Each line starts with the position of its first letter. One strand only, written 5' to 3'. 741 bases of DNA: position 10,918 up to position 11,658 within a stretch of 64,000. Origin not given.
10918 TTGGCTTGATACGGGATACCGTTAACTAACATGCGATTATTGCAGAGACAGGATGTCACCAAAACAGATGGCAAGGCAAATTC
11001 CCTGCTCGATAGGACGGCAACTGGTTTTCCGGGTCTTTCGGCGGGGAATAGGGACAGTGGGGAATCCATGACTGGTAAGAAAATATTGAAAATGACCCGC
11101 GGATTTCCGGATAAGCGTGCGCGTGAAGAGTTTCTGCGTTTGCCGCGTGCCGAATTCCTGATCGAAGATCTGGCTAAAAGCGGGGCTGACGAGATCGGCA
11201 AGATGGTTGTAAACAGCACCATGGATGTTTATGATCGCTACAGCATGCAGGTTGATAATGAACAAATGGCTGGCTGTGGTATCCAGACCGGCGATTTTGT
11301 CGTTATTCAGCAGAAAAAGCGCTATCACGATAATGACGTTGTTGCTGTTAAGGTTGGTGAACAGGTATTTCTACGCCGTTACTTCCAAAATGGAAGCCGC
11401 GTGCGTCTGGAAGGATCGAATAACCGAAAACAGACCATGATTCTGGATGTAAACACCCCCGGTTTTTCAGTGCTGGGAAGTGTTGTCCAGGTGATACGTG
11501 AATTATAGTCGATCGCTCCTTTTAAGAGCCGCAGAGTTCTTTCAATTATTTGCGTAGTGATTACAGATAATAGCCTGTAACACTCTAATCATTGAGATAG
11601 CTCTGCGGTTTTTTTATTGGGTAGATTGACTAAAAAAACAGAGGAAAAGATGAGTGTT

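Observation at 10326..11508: lexA coupled to a catalytically dead, non-cleavable, DNA-binding-less LexA/UmuD paralogue (candidate SOS decoy)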

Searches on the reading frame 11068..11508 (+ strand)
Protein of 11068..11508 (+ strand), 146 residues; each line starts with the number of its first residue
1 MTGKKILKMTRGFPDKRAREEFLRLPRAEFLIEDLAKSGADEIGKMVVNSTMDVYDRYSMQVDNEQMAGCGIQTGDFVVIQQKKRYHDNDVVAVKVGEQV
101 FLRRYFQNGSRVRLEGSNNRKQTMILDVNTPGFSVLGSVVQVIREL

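Call 11: search_protein_representatives(protein=window:11068-11508:+)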
Query: 146 residues. Proteins with E-value up to 0.001 (for the whole library): 362; up to 1e-10: 18; up to 1e-30: 2. The best 150 are listed.
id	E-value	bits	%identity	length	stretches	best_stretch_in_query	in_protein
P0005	2.5e-35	137.5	56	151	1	18-146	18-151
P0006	2.4e-31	124.7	48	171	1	19-146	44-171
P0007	7.5e-29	116.6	42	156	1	14-146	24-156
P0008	5.1e-27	110.7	42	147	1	15-145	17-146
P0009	2.8e-26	108.3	41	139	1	20-145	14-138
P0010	7.4e-25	103.7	50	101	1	46-146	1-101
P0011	6.2e-24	100.7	40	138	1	18-146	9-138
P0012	1.8e-23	99.2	41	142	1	18-144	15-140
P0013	3.6e-23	98.2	39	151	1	18-146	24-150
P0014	5.8e-23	97.6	37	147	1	18-146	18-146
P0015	8.2e-23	97.1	37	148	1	16-146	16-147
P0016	5.2e-18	81.5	31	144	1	16-146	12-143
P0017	1.5e-14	70.3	34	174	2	41-145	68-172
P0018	9.9e-14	67.7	36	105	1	9-102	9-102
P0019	8.0e-13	64.7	35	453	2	56-146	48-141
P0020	7.4e-12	61.6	28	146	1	12-145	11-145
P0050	4.5e-07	46.1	24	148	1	21-145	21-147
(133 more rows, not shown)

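Call 16: find_related_loci(query=A2, collection=genome_contigs, flank=4000)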
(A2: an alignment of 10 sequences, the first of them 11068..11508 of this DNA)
Query A2 (146 aa) in genome_contigs; peptide patterns used: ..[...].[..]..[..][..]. (x = any residue, [..] = any of these).
10 stretches matched a pattern; 4 encode a relative of the query (tblastn E <= 1e-3); 4 distinct loci.
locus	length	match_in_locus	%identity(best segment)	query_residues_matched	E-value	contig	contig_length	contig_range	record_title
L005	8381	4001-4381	49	20-146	9e-40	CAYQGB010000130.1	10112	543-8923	MAG TPA_asm: uncultured Calditrichaceae bacterium isolate SRP162660_co2_186 genome assembly, contig: NODE_3729_length_10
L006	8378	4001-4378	43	20-146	4e-34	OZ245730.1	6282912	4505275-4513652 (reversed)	MAG: Calditrichia bacterium isolate b0d004ed-fac9-4c7c-be48-ce0904fd85ed genome assembly, chromosome: 1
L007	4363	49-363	49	42-146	1e-33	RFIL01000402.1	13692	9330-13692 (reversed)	MAG: Calditrichaeota bacterium isolate J075 k99_584629, whole genome shotgun sequence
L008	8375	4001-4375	45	20-146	4e-32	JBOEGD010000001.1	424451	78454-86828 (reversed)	MAG: Calditrichia bacterium isolate PBSAbac4 PBSAd_contig_39, whole genome shotgun sequence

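Call 24: find_homologous_proteins(query=A1, max_evalue=1e-8)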
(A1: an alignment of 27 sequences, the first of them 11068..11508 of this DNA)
Query A1 (27 sequences) (146 aa, profile of the alignment): 81 proteins with E <= 1e-8 among 1537 candidates.
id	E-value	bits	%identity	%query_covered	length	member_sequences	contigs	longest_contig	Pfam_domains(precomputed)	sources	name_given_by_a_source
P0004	6.0e-53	196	42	87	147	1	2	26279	PF00717.29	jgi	jgi:SOS-response transcriptional repressor LexA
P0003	3.3e-51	191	44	87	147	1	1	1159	PF00717.29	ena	-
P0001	4.6e-49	184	91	100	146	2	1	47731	PF00717.29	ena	-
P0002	1.0e-47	179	46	88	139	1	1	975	PF00717.29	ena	-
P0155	1.2e-40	156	27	72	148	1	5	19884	PF00717.29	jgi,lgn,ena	-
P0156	3.4e-40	155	33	76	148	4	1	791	PF00717.29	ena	-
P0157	6.1e-40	154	34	76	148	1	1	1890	PF00717.29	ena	-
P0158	2.5e-39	152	33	75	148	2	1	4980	PF00717.29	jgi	jgi:SOS-response transcriptional repressor LexA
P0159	2.6e-39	152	33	62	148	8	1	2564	PF00717.29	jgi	jgi:SOS-response transcriptional repressor LexA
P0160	3.6e-39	152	31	72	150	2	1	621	PF00717.29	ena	-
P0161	3.8e-39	152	31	78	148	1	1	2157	PF00717.29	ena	-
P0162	4.6e-39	151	29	91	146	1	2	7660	PF00717.29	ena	-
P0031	6.2e-39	151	29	86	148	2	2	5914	PF00717.29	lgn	-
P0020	8.8e-39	150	30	100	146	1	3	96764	PF00717.29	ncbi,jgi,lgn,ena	-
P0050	9.1e-39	150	25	95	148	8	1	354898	PF00717.29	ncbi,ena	-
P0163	9.5e-39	150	28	72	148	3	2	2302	PF00717.29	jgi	jgi:SOS-response transcriptional repressor LexA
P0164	1.0e-38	150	24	95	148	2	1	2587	PF00717.29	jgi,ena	jgi:SOS-response transcriptional repressor LexA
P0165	2.1e-38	149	27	91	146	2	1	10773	PF00717.29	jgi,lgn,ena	jgi:SOS-response transcriptional repressor LexA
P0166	7.4e-38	147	29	95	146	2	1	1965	PF00717.29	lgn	-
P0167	7.8e-38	147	27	93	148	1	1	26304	PF00717.29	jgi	jgi:SOS-response transcriptional repressor LexA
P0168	8.2e-38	147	27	95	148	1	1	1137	PF00717.29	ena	-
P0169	8.3e-38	147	28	95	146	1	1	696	PF00717.29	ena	-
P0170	9.4e-38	147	30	72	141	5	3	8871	PF00717.29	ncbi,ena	-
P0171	9.8e-38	147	30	72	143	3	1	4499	PF00717.29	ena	-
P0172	1.9e-37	146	26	92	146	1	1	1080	PF00717.29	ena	-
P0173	2.7e-37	146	30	76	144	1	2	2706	PF00717.29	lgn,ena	-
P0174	2.8e-37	145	29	74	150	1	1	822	PF00717.29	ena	-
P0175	3.5e-37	145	22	95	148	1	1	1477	PF00717.29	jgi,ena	-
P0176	3.6e-37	145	29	87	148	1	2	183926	PF00717.29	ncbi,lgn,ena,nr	ncbi:MAG: hypothetical protein E4H13_03695 [Calditrichales bacterium]|nr:MAG: hypothetical protein E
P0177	5.6e-37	145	24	72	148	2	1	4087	PF00717.29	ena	-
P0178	5.9e-37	144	27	91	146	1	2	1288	PF00717.29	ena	-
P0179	1.4e-36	143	29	90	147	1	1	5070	PF00717.29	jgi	jgi:SOS-response transcriptional repressor LexA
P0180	1.5e-36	143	27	91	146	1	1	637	PF00717.29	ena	-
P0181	2.9e-36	142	30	86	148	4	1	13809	PF00717.29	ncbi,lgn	-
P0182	3.2e-36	142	25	72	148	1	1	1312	PF00717.29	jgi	jgi:SOS-response transcriptional repressor LexA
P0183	5.8e-36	141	35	86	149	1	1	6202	PF00717.29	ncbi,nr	ncbi:MAG: hypothetical protein GF313_12035 [Caldithrix sp.]|nr:hypothetical protein [Caldithrix sp.]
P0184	6.5e-36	141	30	88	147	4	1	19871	PF00717.29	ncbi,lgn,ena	-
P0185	7.1e-36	141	23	100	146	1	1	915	PF00717.29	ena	-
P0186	8.2e-36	141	31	87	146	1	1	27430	PF00717.29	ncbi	-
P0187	1.2e-35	140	42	52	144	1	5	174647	PF00717.29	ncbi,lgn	-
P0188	1.4e-35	140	26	86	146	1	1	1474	PF00717.29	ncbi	-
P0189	1.8e-35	140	23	86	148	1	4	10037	PF00717.29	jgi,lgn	jgi:SOS-response transcriptional repressor LexA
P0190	2.8e-35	139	33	71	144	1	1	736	PF00717.29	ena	-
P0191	3.2e-35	139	30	72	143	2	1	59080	PF00717.29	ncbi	-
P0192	3.4e-35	139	30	86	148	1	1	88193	PF00717.29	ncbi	-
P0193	3.8e-35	139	26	71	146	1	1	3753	PF00717.29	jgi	jgi:SOS-response transcriptional repressor LexA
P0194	4.3e-35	138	29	90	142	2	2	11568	PF00717.29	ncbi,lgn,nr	ncbi:MAG: hypothetical protein D6677_05995 [Calditrichaeota bacterium]|nr:MAG: hypothetical protein 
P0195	4.4e-35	138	34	86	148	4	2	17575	PF00717.29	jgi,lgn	jgi:SOS-response transcriptional repressor LexA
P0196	7.8e-35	138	34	60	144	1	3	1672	PF00717.29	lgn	-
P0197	8.0e-35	138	27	86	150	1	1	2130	PF00717.29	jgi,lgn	-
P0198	9.4e-35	137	32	60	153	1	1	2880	PF00717.29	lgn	-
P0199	1.2e-34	137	31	60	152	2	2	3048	PF00717.29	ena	-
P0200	2.4e-34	136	29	71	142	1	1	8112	PF00717.29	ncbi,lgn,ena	-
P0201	2.6e-34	136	29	90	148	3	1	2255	PF00717.29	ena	-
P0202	2.8e-34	136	31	88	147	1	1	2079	PF00717.29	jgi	jgi:SOS-response transcriptional repressor LexA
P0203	4.4e-34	135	28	91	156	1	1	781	PF00717.29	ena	-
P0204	6.0e-34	135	32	87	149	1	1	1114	PF00717.29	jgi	jgi:SOS-response transcriptional repressor LexA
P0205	6.3e-34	135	30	88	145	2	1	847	PF00717.29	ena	-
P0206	1.1e-33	134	32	60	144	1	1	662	PF00717.29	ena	-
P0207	1.1e-33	134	31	77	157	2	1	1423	PF00717.29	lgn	-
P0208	1.2e-33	134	42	59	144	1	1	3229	PF00717.29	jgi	-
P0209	1.7e-33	133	36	87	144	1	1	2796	PF00717.29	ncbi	-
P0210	2.9e-33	133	29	90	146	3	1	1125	PF00717.29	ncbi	-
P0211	4.5e-33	132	30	100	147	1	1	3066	PF00717.29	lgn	-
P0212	7.8e-33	131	39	60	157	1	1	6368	PF00717.29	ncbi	-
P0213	1.2e-32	130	27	94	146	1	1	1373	PF00717.29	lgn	-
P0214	1.3e-32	130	27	91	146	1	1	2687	PF00717.29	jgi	jgi:SOS-response transcriptional repressor LexA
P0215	2.0e-32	130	26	91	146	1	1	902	PF00717.29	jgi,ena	-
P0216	2.9e-32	129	38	60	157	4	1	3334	PF00717.29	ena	-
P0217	3.2e-32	129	28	87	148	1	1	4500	PF00717.29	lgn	-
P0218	5.8e-32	128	29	74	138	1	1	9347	PF00717.29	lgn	-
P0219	8.7e-32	128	38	60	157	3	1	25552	PF00717.29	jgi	-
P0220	2.7e-31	126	35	60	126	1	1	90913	PF00717.29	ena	-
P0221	3.4e-31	126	32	86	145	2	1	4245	PF00717.29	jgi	-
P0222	4.4e-31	125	36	60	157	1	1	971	PF00717.29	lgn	-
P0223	6.5e-31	125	34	60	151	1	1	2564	PF00717.29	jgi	jgi:SOS-response transcriptional repressor LexA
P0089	3.5e-26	110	25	74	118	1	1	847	PF00717.29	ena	-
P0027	9.3e-24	102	35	57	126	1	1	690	PF00717.29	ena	-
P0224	4.6e-22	96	25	57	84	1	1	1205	PF00717.29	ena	-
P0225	6.9e-14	70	21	61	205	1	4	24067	PF00717.29,PF01726.23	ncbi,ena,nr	ncbi:MAG: transcriptional repressor LexA [Lachnospiraceae bacterium]|nr:transcriptional repressor Le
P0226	1.9e-9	55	29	62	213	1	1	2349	PF00717.29,PF09339.17,PF12802.14,PF01726.23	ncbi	-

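Call 26: find_encoding_contigs(protein=P0050, flank=5000, max_places=2)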
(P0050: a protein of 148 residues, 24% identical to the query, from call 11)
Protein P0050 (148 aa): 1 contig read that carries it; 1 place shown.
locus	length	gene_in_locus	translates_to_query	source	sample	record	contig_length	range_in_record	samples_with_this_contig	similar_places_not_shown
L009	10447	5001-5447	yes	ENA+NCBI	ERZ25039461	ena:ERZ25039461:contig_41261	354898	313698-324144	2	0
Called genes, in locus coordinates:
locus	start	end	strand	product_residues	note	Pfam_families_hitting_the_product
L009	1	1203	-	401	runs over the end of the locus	PF00817:IMS, PF21999:IMS_HHH_1 (weak), PF11799:IMS_C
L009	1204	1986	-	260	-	PF00950:ABC-3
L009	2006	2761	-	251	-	PF02463:SMC_N (faint), PF00005:ABC_tran, PF13304:AAA_21 (faint)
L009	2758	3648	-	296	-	PF01297:ZnuA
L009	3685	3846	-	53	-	PF00471:Ribosomal_L33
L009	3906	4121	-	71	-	-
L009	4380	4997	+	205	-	PF01726:LexA_DNA_bind, PF00717:Peptidase_S24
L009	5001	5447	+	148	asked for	PF00717:Peptidase_S24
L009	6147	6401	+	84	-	-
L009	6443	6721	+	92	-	-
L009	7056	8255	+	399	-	PF00817:IMS, PF21999:IMS_HHH_1 (weak), PF11799:IMS_C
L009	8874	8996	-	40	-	-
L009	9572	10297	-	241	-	-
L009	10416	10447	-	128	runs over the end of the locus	-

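Call 27: find_encoding_contigs(protein=P0020, flank=5000, max_places=2)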
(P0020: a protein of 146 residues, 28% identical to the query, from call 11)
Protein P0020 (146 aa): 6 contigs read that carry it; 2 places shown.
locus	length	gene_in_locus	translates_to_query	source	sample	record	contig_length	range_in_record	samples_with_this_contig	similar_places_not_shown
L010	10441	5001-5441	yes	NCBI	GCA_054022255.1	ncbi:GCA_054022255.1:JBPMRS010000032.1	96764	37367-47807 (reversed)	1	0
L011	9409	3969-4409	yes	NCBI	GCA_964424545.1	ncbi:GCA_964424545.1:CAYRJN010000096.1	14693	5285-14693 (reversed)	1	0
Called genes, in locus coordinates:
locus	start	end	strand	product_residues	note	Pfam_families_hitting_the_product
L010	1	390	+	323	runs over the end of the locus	PF21948:LplA-B_cat, PF03099:BPL_LplA_LipB, PF10437:Lip_prot_lig_C (weak)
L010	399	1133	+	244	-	PF00106:adh_short, PF08659:KR, PF23441:SDR (weak), PF13561:adh_short_C2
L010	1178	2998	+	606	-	PF01541:GIY-YIG, PF27096:UvrC_M, PF02151:UVR (weak), PF22920:UvrC_RNaseH, PF08459:UvrC_RNaseH_dom, PF14520:HHH_5 (faint)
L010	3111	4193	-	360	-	PF00266:Aminotran_5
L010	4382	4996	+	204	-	PF01726:LexA_DNA_bind, PF00717:Peptidase_S24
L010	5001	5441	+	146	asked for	PF00717:Peptidase_S24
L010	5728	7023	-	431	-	PF01408:GFO_IDH_MocA, PF21252:Glyco_hydro_109_C (weak)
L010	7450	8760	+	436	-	-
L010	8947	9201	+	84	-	-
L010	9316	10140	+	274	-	-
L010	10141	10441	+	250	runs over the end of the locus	PF02146:SIR2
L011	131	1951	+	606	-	PF01541:GIY-YIG, PF27096:UvrC_M, PF02151:UVR (weak), PF22920:UvrC_RNaseH, PF08459:UvrC_RNaseH_dom, PF14520:HHH_5 (faint)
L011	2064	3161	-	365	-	-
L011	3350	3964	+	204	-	PF01726:LexA_DNA_bind, PF00717:Peptidase_S24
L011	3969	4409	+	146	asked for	PF00717:Peptidase_S24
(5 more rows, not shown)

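Call 28: find_encoding_contigs(protein=P0187, flank=5000, max_places=2)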
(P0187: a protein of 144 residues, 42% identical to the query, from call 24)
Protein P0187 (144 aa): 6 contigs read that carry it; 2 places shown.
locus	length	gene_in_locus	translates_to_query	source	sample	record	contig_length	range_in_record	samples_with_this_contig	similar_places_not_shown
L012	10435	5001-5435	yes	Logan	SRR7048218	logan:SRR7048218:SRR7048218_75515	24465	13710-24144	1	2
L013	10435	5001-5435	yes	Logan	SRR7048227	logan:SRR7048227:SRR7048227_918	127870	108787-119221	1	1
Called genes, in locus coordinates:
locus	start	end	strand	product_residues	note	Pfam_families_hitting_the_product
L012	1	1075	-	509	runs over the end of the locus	PF05235:CHAD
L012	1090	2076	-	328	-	PF00480:ROK, PF01869:BcrAD_BadFG (faint)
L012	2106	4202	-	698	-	PF13089:PP_kinase_N, PF02503:PP_kinase, PF17941:PP_kinase_C_1, PF13091:PLDc_2, PF13090:PP_kinase_C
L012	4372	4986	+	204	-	PF01726:LexA_DNA_bind, PF00717:Peptidase_S24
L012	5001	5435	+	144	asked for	PF00717:Peptidase_S24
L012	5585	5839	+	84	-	-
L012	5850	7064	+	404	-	PF00817:IMS, PF21999:IMS_HHH_1 (weak), PF11799:IMS_C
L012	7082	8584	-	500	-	PF00474:SSF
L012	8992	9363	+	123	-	PF00072:Response_reg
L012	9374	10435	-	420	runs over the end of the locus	PF00009:GTP_EFTU (faint), PF00350:Dynamin_N (faint), PF01926:MMR_HSR1, PF02421:FeoB_N, PF03193:RsgA_GTPase (faint), PF18128:HydF_dimer, PF18133:HydF_tetramer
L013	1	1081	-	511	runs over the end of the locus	PF05235:CHAD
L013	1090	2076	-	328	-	PF00480:ROK, PF01869:BcrAD_BadFG (faint)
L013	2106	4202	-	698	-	PF13089:PP_kinase_N, PF02503:PP_kinase, PF17941:PP_kinase_C_1, PF13091:PLDc_2, PF13090:PP_kinase_C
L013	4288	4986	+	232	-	PF01726:LexA_DNA_bind, PF00717:Peptidase_S24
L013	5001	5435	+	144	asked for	PF00717:Peptidase_S24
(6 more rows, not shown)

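Call 29: find_encoding_contigs(protein=P0176, flank=5000, max_places=2)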
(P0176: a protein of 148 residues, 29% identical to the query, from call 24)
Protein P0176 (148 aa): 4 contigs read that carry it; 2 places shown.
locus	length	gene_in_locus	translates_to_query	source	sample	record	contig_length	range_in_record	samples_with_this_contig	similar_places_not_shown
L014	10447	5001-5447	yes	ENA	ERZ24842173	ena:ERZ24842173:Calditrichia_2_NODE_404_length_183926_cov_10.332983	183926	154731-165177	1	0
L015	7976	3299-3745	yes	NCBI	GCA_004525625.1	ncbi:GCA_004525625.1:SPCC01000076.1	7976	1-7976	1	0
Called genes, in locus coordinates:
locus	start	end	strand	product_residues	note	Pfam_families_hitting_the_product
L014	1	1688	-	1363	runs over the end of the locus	PF23748:Beta-prop_LRRK2 (faint), PF16819:DUF5074 (faint), PF07494:Reg_prop (weak), PF07495:Y_Y_Y, PF02518:HATPase_c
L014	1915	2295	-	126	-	PF00072:Response_reg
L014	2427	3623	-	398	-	PF00817:IMS, PF11798:IMS_HHH (weak), PF21704:POLH-Rev1_HhH (faint), PF21999:IMS_HHH_1, PF11799:IMS_C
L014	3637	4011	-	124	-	PF04241:DUF423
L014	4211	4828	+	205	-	PF01726:LexA_DNA_bind, PF00717:Peptidase_S24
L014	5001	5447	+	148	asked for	PF00717:Peptidase_S24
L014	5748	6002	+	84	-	-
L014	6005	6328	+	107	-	-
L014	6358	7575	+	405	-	PF00817:IMS, PF21999:IMS_HHH_1, PF11799:IMS_C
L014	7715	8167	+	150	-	PF00075:RNase_H, PF13456:RVT_3 (weak)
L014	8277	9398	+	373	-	PF03781:FGE-sulfatase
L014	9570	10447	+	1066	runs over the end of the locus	PF02811:PHP, PF07733:DNA_pol3_alpha, PF17657:DNA_pol3_finger, PF14579:HHH_6, PF01336:tRNA_anti-codon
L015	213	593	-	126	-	PF00072:Response_reg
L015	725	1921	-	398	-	PF00817:IMS, PF11798:IMS_HHH (weak), PF21704:POLH-Rev1_HhH (faint), PF21999:IMS_HHH_1, PF11799:IMS_C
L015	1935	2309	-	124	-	PF04241:DUF423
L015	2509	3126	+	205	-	PF01726:LexA_DNA_bind, PF00717:Peptidase_S24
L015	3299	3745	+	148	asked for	PF00717:Peptidase_S24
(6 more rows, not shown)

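Call 32: predict_structure(alignment_id=A1)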
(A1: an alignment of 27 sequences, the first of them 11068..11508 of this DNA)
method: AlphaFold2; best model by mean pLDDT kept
length: 146 residues; sequences in the alignment: 27
mean_pLDDT: 80.2   pTM: 0.66
mean pLDDT of the five models: 80.2, 79.6, 79.0, 76.1, 75.4
residues with pLDDT >= 90: 80; 70-90: 17; 50-70: 31; < 50: 18
segments of 3 or more residues with pLDDT < 50: 1-18
pLDDT, mean of each block of 10 residues (from residue 1): 40 46 68 70 68 80 92 95 95 95 95 86 90 96 90
secondary structure, 60 per line:
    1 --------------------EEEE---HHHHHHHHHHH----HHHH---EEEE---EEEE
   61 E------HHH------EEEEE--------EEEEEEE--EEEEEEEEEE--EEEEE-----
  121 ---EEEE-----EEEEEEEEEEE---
elements in order: E21-24 H28-38 H43-46 E50-53 E57-61 E77-81 E90-96 E99-108 E111-115 E124-127 E133-143

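Call 35: fold_search(model_id=the predicted structure, library=pdb)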
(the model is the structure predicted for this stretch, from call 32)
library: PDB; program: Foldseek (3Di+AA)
matches with E <= 10: 256; with E <= 0.001: 38
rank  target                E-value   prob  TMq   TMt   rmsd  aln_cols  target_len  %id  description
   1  3k2z_A                2.0e-08  1.00  0.57  0.44   6.4       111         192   25  Crystal structure of a LexA protein from Thermotoga maritima (released 2010-10-06)
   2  3k2z_B                3.3e-08  1.00  0.58  0.44   6.6       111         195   26  Crystal structure of a LexA protein from Thermotoga maritima (released 2010-10-06)
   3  6a2s_A                2.8e-07  1.00  0.54  0.76   2.0        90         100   26  Mycobacterium tuberculosis LexA C-domain S160A (released 2019-01-23)
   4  7b5g_C                5.1e-07  1.00  0.55  0.62   1.7        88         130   24  Crystal structure of E.coli LexA in complex with nanobody NbSOS3(Nb14527) (released 2022-09-14)
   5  6a2r_A                5.1e-07  1.00  0.53  0.76   2.1        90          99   26  Mycobacterium tuberculosis LexA C-domain II (released 2019-01-23)
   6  6a2q                  5.7e-07  1.00  0.53  0.76   2.2        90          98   27  Mycobacterium tuberculosis LexA C-domain I (released 2019-01-23)
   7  7ocj_F                6.0e-07  1.00  0.56  0.61   1.7        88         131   24  Crystal structure of E.coli LexA in complex with nanobody NbSOS2(Nb14509) (released 2022-10-26)
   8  7b5g_G                6.4e-07  1.00  0.55  0.62   1.7        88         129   24  Crystal structure of E.coli LexA in complex with nanobody NbSOS3(Nb14527) (released 2022-09-14)
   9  1jhh_A                6.4e-07  1.00  0.55  0.42   1.7        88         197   24  LEXA S119A MUTANT (released 2001-09-19)
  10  1jhf_B                6.8e-07  1.00  0.56  0.73   1.5        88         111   24  LEXA G85D MUTANT (released 2001-09-19)
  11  1jhf_A                7.6e-07  1.00  0.55  0.42   6.9       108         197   20  LEXA G85D MUTANT (released 2001-09-19)
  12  1jhc                  8.9e-07  1.00  0.56  0.62   1.6        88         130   24  LEXA S119A C-TERMINAL TRYPTIC FRAGMENT (released 2001-09-19)
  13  8b0v_A                1.0e-06  1.00  0.56  0.65   1.6        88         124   27  Crystal structure of C-terminal domain of Pseudomonas aeruginosa LexA G91D mutant (released 2024-03-27)
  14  1jhe_A                1.0e-06  1.00  0.56  0.65   1.6        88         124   24  LEXA L89P Q92W E152A K156A MUTANT (released 2001-09-19)
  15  3jsp_B                1.1e-06  1.00  0.56  0.43   1.6        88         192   24  Classic Protein With a New Twist: crystal structure of a LexA repressor DNA complex (released 2010-08-18)
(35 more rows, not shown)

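Call 58: search_protein_families(library=padloc, proteins=[window:11068-11508:+], max_evalue=0.01)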
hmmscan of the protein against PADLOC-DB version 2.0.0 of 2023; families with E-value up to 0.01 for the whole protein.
window:11068-11508:+ (146 aa): 0 families

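Call 59: search_protein_families(library=phrogs, proteins=[window:11068-11508:+], max_evalue=0.01)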
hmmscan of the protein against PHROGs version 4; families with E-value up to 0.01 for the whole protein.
window:11068-11508:+ (146 aa): 2 families
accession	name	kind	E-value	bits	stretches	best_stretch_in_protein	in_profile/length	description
phrog_811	-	DNA, RNA and nucleotide metabolism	3.7e-11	43.7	1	57-145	48-134/140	UmuD-like protein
phrog_4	-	transcription regulation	2.4e-05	24.5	1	65-145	261-338/400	transcriptional repressor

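Call 64: find_encoding_contigs(protein=P0191, flank=5000, max_places=1)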
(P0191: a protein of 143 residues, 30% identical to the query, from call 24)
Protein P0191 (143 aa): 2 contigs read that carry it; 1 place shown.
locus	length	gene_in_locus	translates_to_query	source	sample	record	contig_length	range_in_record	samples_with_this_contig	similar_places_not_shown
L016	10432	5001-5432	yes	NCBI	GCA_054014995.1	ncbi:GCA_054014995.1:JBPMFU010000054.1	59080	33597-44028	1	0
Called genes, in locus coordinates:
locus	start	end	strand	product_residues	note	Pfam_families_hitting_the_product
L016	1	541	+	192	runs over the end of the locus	-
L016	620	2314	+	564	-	PF00082:Peptidase_S8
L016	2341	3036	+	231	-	-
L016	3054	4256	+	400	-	PF07075:NamZ_N, PF20732:NamZ_C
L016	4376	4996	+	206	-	PF01726:LexA_DNA_bind, PF00717:Peptidase_S24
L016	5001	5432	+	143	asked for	PF00717:Peptidase_S24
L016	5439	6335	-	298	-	PF02353:CMAS, PF13489:Methyltransf_23, PF08241:Methyltransf_11 (weak), PF08242:Methyltransf_12 (weak), PF13649:Methyltransf_25 (weak)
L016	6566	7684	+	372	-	PF00180:Iso_dh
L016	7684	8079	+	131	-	PF20393:Pro_CA_2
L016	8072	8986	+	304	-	PF00682:HMGL-like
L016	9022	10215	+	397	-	PF02515:CoA_transf_3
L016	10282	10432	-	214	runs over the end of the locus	PF09517:RE_Eco29kI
